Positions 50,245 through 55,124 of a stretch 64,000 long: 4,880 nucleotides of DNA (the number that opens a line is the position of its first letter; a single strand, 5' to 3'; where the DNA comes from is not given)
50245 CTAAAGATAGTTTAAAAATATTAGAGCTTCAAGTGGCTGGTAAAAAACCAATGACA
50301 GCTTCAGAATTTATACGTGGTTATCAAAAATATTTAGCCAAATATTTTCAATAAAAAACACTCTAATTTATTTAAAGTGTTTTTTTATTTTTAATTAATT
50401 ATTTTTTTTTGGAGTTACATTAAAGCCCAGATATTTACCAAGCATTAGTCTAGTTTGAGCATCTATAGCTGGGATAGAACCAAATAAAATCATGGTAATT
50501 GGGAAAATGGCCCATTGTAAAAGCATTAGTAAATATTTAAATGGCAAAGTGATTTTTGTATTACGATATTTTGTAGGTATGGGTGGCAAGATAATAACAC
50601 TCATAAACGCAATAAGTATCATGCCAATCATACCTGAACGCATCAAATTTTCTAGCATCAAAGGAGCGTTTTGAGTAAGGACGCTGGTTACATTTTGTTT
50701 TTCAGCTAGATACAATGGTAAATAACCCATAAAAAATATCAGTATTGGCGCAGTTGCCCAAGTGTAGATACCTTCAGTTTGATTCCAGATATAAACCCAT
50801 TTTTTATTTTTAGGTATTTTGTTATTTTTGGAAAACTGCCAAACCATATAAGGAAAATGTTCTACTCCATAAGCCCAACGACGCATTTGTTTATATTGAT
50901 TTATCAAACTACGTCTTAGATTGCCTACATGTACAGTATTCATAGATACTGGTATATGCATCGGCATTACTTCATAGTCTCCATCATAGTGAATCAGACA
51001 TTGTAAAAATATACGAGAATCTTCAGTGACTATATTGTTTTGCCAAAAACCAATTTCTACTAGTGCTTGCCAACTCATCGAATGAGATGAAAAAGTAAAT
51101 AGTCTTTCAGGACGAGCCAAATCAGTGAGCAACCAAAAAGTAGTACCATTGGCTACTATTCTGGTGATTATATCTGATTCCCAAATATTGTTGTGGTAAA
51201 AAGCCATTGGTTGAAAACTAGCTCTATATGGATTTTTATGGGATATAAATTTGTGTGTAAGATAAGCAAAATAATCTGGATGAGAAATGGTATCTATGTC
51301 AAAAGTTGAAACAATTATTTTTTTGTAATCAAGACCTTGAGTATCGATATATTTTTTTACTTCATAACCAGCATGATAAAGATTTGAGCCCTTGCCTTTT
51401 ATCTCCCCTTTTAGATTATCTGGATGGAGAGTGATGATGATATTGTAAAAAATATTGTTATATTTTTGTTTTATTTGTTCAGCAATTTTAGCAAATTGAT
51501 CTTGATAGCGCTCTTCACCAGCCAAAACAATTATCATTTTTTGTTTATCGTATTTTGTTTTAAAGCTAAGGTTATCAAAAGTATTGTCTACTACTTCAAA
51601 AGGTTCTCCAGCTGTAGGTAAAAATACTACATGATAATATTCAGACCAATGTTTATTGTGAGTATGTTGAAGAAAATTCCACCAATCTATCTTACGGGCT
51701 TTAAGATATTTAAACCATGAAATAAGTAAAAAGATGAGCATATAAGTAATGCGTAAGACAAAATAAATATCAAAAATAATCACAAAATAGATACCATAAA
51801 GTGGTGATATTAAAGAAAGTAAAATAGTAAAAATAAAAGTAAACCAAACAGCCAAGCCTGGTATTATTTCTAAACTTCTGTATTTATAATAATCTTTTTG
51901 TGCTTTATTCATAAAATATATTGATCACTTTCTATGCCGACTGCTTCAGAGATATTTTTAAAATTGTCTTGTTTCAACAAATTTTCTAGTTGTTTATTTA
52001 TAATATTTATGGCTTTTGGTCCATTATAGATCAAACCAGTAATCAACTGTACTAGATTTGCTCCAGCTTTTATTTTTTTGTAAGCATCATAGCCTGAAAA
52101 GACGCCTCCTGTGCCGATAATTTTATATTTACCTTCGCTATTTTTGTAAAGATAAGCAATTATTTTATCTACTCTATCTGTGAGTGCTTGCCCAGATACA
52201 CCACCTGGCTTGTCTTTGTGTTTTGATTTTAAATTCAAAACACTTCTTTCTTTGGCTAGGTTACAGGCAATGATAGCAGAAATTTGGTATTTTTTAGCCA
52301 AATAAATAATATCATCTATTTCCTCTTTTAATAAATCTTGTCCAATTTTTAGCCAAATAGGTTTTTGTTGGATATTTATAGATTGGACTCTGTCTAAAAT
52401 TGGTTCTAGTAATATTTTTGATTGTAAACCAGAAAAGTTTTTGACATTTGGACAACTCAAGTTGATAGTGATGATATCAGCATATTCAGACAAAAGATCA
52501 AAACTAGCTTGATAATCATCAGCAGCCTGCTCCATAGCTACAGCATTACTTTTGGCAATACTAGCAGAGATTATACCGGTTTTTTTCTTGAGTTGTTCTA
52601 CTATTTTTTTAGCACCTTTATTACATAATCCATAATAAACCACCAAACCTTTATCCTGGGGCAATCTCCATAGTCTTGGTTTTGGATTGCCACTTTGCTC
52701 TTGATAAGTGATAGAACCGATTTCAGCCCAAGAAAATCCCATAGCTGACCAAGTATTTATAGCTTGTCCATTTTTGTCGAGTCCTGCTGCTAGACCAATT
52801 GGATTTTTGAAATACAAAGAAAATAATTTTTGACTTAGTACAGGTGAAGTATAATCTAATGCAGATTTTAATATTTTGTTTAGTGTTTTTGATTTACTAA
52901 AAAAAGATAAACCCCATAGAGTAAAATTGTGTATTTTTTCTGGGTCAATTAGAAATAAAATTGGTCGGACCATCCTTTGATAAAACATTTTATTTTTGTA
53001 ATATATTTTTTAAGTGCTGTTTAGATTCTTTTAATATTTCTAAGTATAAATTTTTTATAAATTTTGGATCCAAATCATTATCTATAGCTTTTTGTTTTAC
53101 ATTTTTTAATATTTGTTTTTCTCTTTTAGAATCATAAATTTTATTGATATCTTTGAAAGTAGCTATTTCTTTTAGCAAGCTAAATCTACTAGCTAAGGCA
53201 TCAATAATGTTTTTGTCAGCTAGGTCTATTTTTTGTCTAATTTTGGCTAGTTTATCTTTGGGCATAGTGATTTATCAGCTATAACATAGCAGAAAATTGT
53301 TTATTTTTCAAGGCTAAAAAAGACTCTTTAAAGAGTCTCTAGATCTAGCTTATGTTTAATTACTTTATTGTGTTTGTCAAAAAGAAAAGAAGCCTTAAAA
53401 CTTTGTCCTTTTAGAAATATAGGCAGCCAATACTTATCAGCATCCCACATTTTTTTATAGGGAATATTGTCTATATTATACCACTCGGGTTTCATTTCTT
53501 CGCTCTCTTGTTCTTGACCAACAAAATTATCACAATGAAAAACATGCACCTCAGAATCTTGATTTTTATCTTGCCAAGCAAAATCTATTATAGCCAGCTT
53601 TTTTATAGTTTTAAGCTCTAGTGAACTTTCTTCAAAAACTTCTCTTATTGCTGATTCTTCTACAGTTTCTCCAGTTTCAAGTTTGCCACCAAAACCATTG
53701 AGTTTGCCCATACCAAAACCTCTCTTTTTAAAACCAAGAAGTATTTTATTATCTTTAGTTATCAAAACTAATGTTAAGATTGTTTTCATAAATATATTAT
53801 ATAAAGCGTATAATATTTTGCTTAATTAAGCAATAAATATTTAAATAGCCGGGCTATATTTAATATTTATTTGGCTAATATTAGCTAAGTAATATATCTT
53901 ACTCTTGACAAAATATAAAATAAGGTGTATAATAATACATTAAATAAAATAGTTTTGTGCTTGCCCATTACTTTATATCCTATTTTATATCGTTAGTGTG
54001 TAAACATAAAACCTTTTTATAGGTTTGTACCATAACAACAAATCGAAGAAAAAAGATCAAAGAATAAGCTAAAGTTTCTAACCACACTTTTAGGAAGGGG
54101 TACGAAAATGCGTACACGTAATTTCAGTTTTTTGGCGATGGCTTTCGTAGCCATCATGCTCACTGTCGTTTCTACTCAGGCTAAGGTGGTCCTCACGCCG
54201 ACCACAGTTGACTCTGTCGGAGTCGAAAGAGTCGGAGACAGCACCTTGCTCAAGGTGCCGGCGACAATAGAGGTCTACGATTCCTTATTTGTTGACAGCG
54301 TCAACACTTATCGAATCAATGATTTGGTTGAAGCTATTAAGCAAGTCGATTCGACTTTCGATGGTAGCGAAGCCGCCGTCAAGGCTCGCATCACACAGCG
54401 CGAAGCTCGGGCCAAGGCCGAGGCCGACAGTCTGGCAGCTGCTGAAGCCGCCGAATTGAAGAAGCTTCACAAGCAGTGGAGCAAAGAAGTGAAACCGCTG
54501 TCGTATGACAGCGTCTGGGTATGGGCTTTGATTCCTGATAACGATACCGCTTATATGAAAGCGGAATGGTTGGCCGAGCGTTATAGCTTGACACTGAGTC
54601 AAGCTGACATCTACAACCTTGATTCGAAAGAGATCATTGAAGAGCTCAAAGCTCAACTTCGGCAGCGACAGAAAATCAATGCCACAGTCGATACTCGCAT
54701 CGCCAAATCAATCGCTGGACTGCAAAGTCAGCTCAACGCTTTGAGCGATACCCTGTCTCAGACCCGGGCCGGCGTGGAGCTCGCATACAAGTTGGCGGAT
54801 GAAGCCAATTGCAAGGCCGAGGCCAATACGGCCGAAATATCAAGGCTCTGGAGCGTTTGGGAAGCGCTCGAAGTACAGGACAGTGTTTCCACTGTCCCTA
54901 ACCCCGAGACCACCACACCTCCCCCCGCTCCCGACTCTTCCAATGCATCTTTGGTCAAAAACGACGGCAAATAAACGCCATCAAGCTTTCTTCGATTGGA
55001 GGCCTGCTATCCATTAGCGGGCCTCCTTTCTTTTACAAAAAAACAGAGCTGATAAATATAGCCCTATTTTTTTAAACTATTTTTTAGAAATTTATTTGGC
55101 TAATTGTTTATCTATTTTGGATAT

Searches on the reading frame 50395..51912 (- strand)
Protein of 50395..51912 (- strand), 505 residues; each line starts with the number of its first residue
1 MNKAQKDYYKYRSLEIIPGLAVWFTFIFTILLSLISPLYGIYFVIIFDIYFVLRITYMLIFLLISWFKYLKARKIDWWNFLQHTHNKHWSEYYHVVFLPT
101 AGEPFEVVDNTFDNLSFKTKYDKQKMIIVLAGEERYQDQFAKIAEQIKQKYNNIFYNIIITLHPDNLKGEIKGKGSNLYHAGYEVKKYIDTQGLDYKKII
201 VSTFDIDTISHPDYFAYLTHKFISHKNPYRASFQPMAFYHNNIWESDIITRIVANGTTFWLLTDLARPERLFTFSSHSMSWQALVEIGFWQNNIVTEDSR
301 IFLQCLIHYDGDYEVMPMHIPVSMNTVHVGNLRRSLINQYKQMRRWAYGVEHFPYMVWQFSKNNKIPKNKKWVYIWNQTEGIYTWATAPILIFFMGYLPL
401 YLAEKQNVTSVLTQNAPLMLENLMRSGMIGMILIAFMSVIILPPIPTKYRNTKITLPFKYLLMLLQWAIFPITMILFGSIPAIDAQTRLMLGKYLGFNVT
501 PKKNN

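Call 21: search_protein_families(library=pfam, proteins=[window:50395-51912:-], max_evalue=0.001)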
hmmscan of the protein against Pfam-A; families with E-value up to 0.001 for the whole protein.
window:50395-51912:- (505 aa): 1 family
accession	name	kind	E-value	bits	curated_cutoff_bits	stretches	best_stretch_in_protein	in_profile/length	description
PF13632.12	Glyco_trans_2_3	-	7e-05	23.2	27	1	202-412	3-153/198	Glycosyl transferase family group 2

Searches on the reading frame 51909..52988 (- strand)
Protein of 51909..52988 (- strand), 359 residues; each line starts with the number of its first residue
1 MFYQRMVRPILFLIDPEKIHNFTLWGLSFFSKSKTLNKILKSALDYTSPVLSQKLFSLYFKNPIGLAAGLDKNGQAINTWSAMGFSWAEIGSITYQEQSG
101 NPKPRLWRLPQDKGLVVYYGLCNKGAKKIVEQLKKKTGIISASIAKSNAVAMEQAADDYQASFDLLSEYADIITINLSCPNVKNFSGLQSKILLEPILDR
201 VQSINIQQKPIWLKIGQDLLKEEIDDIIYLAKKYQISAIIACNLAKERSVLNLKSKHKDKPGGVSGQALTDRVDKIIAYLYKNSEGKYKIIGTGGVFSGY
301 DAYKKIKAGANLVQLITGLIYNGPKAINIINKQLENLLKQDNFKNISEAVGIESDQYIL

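Call 21: search_protein_families(library=pfam, proteins=[window:51909-52988:-], max_evalue=0.001)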
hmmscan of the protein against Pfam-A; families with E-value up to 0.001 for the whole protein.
window:51909-52988:- (359 aa): 1 family
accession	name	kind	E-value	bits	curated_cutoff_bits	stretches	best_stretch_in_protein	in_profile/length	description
PF01180.27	DHO_dh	-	2.9e-68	230.7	27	1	51-338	2-291/291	Dihydroorotate dehydrogenase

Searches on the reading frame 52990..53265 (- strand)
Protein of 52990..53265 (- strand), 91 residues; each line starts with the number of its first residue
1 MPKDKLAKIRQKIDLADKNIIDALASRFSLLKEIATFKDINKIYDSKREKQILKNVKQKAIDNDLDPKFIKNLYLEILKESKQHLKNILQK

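Call 21: search_protein_families(library=pfam, proteins=[window:52990-53265:-], max_evalue=0.001)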
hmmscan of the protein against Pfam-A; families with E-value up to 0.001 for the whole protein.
window:52990-53265:- (91 aa): 1 family
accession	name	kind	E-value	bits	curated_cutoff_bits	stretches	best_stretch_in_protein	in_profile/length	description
PF01817.26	CM_2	-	2.7e-18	66.4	27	1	9-84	1-78/80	Chorismate mutase type II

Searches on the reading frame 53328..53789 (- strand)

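Call 21: search_protein_families(library=pfam, proteins=[window:53328-53789:-], max_evalue=0.001)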
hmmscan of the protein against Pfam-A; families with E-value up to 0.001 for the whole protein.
window:53328-53789:- (153 aa): 1 family
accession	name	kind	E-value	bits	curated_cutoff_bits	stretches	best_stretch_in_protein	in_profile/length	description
PF00293.34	NUDIX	-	1.7e-11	44.7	21.1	1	8-123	8-132/134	NUDIX domain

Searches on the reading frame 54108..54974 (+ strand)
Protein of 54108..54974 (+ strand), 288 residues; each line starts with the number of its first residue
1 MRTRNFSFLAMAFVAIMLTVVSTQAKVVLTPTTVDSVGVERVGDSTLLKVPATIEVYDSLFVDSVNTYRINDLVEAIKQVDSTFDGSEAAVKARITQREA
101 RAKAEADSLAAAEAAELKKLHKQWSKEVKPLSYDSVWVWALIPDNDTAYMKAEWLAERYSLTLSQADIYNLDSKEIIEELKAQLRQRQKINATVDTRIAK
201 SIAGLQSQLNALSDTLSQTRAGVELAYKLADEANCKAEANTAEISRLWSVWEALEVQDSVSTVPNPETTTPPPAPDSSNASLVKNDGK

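Call 21: search_protein_families(library=pfam, proteins=[window:54108-54974:+], max_evalue=0.001)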
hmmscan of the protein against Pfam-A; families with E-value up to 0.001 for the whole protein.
window:54108-54974:+ (288 aa): 1 family
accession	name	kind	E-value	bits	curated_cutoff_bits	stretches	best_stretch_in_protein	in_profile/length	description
PF15995.10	DUF4771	-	0.00085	20.1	27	0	125-202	16-95/160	Domain of unknown function (DUF4771)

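Call 28: search_protein_families(library=ncbifam, proteins=[window:54108-54974:+], max_evalue=0.1)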
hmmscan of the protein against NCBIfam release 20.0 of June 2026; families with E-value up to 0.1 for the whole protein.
window:54108-54974:+ (288 aa): 0 families

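Call 29: search_protein_families(library=phrogs, proteins=[window:54108-54974:+], max_evalue=0.01)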
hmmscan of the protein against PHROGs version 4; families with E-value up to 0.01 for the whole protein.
window:54108-54974:+ (288 aa): 1 family
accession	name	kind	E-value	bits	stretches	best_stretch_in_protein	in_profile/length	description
phrog_2619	-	unknown function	0.0029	18.8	1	153-232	39-113/124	-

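Call 114: search_solved_structures(query=A4, max_evalue=1)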
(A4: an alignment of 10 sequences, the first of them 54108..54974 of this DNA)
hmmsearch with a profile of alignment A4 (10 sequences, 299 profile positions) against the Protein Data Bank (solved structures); distinct sequences matched with E-value up to 1: 8.
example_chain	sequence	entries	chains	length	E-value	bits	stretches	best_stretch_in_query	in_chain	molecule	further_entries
8qox_B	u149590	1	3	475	0.018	18.1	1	161-245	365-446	Conserved membrane protein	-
7zgx_A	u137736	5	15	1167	0.053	16.6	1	153-235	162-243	S-layer protein SlpA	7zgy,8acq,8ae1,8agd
9tls_A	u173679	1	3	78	0.15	15.2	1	164-238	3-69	Sc-apCC-2-KLHL20-3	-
6jfv_A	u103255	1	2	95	0.16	15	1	188-246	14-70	Keratin, type I cytoskeletal 14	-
4lin_A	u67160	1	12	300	0.25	14.4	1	192-261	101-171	Tail needle protein gp26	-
1fxk_B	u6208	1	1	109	0.25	14.4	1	156-253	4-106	PREFOLDIN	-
3tnu_A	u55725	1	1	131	0.52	13.4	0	177-246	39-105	Keratin, type I cytoskeletal 14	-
1fxk_A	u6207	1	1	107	0.62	13.1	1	155-252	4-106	PREFOLDIN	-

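Call 115: search_protein_families(library=pfam, alignment_id=A4, max_evalue=0.01)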
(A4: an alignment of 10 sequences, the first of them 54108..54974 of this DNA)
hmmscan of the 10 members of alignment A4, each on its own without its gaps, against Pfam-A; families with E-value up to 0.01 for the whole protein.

A. member 1, window:54108-54974:+ (288 aa): 1 family
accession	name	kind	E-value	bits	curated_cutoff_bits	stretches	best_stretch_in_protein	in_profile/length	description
PF15995.10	DUF4771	-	0.00085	20.1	27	1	125-202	16-95/160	Domain of unknown function (DUF4771)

B. families by the number of members that match (of 10 scanned): 3 families
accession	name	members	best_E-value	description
PF15995.10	DUF4771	1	0.00085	Domain of unknown function (DUF4771)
PF07889.17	DUF1664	1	0.0012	Protein of unknown function (DUF1664)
PF04043.20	PMEI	1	0.0027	Plant invertase/pectin methylesterase inhibitor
